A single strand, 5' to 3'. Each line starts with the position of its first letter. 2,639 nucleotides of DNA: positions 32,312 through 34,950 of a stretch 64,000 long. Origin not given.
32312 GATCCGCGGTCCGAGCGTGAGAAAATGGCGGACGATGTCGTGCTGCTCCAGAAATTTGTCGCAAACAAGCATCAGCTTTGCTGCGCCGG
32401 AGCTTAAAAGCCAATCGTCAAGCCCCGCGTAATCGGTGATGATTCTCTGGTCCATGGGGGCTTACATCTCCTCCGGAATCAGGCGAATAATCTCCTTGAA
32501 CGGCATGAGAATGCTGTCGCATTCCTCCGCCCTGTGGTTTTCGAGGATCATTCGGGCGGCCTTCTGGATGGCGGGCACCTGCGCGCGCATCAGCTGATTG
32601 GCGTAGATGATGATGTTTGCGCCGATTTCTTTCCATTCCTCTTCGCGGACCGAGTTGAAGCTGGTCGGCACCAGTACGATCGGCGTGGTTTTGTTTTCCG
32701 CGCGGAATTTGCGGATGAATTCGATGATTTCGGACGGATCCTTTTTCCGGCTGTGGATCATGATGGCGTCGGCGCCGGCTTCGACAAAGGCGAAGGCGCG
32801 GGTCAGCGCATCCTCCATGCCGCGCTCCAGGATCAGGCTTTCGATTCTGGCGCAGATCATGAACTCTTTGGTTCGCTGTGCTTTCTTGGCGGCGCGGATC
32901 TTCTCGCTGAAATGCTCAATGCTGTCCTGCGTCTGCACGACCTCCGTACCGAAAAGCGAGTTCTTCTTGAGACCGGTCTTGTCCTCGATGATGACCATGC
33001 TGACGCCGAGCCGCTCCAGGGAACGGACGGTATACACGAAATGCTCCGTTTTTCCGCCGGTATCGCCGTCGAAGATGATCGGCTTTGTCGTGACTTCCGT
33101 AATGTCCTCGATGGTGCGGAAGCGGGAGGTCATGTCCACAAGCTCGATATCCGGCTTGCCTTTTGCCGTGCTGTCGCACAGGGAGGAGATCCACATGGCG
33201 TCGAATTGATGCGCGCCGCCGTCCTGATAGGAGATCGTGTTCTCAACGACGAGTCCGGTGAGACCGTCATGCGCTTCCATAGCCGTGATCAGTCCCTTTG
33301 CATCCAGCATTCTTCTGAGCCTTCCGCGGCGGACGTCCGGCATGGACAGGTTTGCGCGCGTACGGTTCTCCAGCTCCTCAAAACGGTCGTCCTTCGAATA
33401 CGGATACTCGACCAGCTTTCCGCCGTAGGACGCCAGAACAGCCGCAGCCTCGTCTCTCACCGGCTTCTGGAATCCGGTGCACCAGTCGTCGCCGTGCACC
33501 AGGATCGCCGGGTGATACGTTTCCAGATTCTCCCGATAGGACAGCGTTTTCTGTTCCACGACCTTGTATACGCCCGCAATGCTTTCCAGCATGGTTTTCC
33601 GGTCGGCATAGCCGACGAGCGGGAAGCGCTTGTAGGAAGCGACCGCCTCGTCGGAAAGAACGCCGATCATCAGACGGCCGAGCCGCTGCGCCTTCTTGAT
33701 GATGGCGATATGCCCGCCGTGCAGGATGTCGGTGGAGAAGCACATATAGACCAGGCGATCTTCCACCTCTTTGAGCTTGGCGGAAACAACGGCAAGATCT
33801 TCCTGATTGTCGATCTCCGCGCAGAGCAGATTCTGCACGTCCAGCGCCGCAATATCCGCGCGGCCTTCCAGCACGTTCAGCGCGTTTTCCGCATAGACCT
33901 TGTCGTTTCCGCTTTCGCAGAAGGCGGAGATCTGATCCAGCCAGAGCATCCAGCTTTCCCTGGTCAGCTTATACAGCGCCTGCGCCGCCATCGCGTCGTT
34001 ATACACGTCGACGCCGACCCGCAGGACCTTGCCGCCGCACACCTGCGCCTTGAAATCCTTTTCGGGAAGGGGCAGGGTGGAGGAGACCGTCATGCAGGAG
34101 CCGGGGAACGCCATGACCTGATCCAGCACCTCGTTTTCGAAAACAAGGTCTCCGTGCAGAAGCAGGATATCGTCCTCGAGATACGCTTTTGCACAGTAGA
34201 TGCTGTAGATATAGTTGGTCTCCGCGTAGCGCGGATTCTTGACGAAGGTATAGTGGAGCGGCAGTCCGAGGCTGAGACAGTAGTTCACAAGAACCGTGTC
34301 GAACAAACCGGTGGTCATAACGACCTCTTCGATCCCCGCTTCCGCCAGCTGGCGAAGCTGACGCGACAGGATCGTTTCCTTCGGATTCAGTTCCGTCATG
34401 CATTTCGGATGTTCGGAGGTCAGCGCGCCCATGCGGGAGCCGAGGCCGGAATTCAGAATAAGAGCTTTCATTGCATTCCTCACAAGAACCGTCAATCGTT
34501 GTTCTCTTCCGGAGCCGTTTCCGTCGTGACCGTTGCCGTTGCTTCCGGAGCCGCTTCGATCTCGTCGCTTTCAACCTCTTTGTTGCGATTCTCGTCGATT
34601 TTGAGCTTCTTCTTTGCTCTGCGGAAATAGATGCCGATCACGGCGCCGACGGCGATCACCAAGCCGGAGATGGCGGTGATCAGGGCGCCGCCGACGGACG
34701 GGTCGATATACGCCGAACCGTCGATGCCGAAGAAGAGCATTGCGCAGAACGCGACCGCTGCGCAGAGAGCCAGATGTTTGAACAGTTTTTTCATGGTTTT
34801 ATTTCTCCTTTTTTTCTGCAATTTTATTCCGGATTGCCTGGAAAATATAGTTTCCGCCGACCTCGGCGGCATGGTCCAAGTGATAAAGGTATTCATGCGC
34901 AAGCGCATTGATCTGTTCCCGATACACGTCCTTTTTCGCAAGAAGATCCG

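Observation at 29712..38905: Phosphonate biosynthesis and surface-installation operon with an atypical gene set (no aminotransferase, no LicD, no glycosyltransferase)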

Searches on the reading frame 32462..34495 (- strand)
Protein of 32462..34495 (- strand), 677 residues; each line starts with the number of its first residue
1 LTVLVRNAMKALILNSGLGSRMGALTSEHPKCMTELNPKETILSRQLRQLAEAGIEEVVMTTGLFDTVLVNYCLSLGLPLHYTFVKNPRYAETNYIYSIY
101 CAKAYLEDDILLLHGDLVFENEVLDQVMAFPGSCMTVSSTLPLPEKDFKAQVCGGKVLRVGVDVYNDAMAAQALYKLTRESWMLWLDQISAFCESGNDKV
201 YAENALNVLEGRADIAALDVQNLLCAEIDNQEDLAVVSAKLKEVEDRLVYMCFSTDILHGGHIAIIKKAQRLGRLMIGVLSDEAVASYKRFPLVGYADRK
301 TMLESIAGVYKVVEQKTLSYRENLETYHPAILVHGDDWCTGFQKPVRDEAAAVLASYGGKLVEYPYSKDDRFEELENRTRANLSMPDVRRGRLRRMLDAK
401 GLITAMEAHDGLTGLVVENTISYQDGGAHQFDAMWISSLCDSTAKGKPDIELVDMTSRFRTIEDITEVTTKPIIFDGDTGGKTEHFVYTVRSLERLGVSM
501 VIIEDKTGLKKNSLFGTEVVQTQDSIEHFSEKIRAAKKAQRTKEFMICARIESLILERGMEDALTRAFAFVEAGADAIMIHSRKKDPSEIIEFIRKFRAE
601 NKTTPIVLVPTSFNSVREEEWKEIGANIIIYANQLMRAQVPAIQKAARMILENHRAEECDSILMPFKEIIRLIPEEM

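Call 4: search_protein_families(library=pfam, proteins=[window:32462-34495:-], max_evalue=0.01)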
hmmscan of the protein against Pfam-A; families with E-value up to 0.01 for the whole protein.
window:32462-34495:- (677 aa): 5 families
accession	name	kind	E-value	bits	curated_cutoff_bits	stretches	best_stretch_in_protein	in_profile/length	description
PF13714.12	PEP_mutase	-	8.8e-55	186.3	31.5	1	394-651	2-240/240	Phosphoenolpyruvate phosphomutase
PF01467.32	CTP_transf_like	-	1.4e-12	48.4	21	1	256-349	7-101/133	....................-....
PF12804.13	NTP_transf_3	-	6.9e-10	39.8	27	1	11-128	1-108/160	MobA-like NTP transferase domain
PF00483.29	NTP_transferase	-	2.2e-05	24.6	21.2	1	10-123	1-117/245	Nucleotidyl transferase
PF20202.4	DUF6564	-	0.0057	16.8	25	1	34-139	9-120/230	Domain of unknown function (DUF6564)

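Call 5: search_protein_families(library=ncbifam, proteins=[window:32462-34495:-], max_evalue=0.01)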
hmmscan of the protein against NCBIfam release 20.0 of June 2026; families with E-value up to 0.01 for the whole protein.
window:32462-34495:- (677 aa): 24 families
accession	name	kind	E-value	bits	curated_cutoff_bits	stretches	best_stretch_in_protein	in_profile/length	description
TIGR02320.1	PEP_mutase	equivalog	1.1e-118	395.4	319.55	1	393-676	1-283/284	phosphoenolpyruvate mutase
TIGR02321.1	Pphn_pyruv_hyd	equivalog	2.3e-43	148.4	374.4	1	392-673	6-276/290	phosphonopyruvate hydrolase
TIGR02317.1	prpB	equivalog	4.2e-27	95.1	354.4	1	391-654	3-251/285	methylisocitrate lyase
NF008455.0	PRK11320.1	equivalog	1.7e-22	80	353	1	431-653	40-257/295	methylisocitrate lyase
TIGR02199.1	rfaE_dom_II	equivalog_domain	4.1e-13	49.4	181.5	1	239-368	4-131/144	D-glycero-beta-D-manno-heptose 1-phosphate adenylyltransferase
TIGR03992.1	Arch_glmU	subfamily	5.1e-13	48.7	292.1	1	9-139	1-129/393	bifunctional sugar-1-phosphate nucleotidylyltransferase/acetyltransferase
NF041135.1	IPPtranDIPPsyn_Thcocales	equivalog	3e-12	46.3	580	1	9-180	1-165/419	bifunctional L-myo-inositol-1-phosphate cytidylyltransferase/CDP-L-myo-inositol myo-inositolphosphotransferase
NF041313.1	UDPGP_AglF_Halo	equivalog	6.7e-12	45.4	400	1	9-127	1-116/234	UTP--glucose-1-phosphate uridylyltransferase AglF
TIGR01518.1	g3p_cytidyltrns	equivalog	4.4e-11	43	165.4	1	255-343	7-97/125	glycerol-3-phosphate cytidylyltransferase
TIGR02319.1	CPEP_Pphonmut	equivalog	2.2e-10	40.3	420.05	1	431-584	37-188/294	carboxyvinyl-carboxyphosphonate phosphorylmutase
NF008454.0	PRK11316.1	equivalog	5.4e-09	35.2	521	1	230-338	324-435/475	bifunctional D-glycero-beta-D-manno-heptose-7-phosphate kinase/D-glycero-beta-D-manno-heptose 1-phosphate adenylyltransferase HldE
NF045761.1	NAMPUrTaseMurU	equivalog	1.6e-08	34.7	250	1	9-66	1-57/226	N-acetylmuramate alpha-1-phosphate uridylyltransferase MurU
TIGR00125.1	cyt_tran_rel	domain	3.8e-08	33.4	27.7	1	256-306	9-59/65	adenylyltransferase/cytidyltransferase family protein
NF001985.0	PRK00777.1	subfamily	1.7e-07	31.4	104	1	256-306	14-65/157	pantetheine-phosphate adenylyltransferase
NF052502.1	man1P_GTase_Rv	exception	9.4e-06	24.7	440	1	10-123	2-114/352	mannose-1-phosphate guanylyltransferase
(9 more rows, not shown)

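Call 9: search_solved_structures(query=window:32462-34495:-, max_evalue=0.001)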
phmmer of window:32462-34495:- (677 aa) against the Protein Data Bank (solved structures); distinct sequences matched with E-value up to 0.001: 24.
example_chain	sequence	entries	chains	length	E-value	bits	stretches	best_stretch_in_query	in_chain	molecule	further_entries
1m1b_A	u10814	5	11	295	2.3e-41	145.2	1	391-673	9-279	PHOSPHOENOLPYRUVATE PHOSPHOMUTASE | PROTEIN (PHOSPHOENOLPYRUVATE MUTASE)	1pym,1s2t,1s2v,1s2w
1s2u_A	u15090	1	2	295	2.7e-40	141.6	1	391-673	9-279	Phosphoenolpyruvate phosphomutase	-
2dua_A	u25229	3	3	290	1.9e-38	135.5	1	392-675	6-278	Phosphonopyruvate hydrolase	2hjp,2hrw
5unc_A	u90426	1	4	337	3.6e-38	134.6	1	390-669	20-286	PHOSPHOENOLPYRUVATE PHOSPHOMUTASE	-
5x3d_A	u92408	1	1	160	5.1e-35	124.2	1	247-368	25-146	Phosphoenolpyruvate phosphomutase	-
4iqd_A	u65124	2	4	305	2.1e-15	59.4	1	390-659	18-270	Carboxyvinyl-carboxyphosphonate phosphorylmutase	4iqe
3eoo_A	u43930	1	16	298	2.1e-13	52.8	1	431-646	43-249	Methylisocitrate lyase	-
1o5q_A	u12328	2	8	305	4e-13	51.9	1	443-615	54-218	Probable methylisocitrate lyase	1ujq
6t4v_C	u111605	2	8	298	8.6e-13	50.8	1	442-638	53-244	2-methylisocitrate lyase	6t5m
1xg3_A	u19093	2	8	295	1.5e-12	50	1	443-579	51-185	Probable methylisocitrate lyase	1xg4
1zlp_A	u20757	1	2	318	1.7e-12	49.8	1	388-673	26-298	petal death protein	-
1mum_A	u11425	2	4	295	4.6e-12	48.4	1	443-579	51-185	2-methylisocitrate lyase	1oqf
9hra_A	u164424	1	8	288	2.3e-10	42.8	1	431-666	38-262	2-methylisocitrate lyase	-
9hgk_A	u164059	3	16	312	2.9e-10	42.4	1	431-665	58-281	2-methylisocitrate lyase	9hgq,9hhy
9hgo_A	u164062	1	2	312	7.6e-10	41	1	431-665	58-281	2-methylisocitrate lyase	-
1jyk_A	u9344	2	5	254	2.1e-08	36.3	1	9-122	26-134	CTP:phosphocholine Cytidylyltransferase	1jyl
6pd1_A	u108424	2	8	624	1.7e-06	30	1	10-130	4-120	Nucleotidyl transferase/aminotransferase, class V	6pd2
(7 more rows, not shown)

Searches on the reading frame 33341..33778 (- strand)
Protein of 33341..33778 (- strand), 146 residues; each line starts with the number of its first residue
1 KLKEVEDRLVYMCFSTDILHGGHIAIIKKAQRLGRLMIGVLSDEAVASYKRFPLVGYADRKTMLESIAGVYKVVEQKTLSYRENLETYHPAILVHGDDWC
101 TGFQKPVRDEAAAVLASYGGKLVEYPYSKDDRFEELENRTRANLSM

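Call 58: search_solved_structures(query=window:33341-33778:-, max_evalue=0.001, show_alignments=2)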
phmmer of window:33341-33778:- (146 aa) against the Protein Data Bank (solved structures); distinct sequences matched with E-value up to 0.001: 5.
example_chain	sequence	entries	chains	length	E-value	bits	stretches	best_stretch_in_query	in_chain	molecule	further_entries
5x3d_A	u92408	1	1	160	2.2e-36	128.4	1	8-129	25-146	Phosphoenolpyruvate phosphomutase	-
3elb_A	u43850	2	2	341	5.5e-10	42.8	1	16-99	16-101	Ethanolamine-phosphate cytidylyltransferase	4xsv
1coz_A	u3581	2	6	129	1.6e-08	38.1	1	15-104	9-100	PROTEIN (GLYCEROL-3-PHOSPHATE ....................) | glycerol-3-phosphate cytidylyltransferase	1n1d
2b7l_A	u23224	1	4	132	1.9e-08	37.8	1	15-104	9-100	glycerol-3-phosphate cytidylyltransferase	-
5x9q_A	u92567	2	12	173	1.6e-06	31.6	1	15-142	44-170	Putative cytidylyltransferase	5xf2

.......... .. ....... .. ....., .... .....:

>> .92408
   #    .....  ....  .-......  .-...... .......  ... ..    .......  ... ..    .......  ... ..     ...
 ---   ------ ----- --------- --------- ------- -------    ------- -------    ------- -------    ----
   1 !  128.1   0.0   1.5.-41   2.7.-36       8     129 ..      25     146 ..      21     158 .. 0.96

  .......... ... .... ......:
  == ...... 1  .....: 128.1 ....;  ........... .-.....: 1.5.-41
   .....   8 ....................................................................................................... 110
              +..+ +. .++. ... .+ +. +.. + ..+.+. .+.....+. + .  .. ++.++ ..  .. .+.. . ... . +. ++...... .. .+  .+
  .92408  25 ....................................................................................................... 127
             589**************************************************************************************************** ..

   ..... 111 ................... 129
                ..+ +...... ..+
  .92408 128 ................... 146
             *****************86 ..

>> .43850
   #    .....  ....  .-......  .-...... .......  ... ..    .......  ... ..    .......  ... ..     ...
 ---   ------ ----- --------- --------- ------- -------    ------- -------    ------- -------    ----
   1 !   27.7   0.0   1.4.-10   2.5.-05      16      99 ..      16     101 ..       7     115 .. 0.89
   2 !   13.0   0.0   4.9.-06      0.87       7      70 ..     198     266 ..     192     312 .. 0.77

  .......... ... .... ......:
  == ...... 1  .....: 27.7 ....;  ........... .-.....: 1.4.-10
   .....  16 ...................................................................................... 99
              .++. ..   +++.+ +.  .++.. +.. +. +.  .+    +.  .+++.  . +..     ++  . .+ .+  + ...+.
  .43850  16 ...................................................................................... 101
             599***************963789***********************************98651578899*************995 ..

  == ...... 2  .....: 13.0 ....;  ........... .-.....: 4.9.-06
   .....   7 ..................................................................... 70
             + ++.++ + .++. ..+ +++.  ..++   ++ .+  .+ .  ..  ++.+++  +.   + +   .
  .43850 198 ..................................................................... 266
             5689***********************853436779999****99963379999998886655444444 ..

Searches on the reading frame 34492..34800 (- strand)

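Call 4: search_protein_families(library=pfam, proteins=[window:34492-34800:-], max_evalue=0.01)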
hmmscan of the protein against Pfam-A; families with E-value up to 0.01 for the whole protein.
window:34492-34800:- (102 aa): 1 family
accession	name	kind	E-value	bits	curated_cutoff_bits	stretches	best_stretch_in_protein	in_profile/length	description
PF20712.2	CyanoTRADDas_TM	-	0.0004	20.9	24.3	1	10-65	12-64/68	Cyanobacterial TRADD-N associated 2-Transmembrane domain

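Call 5: search_protein_families(library=ncbifam, proteins=[window:34492-34800:-], max_evalue=0.01)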
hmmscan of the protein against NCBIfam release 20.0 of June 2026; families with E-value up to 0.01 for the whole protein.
window:34492-34800:- (102 aa): 0 families
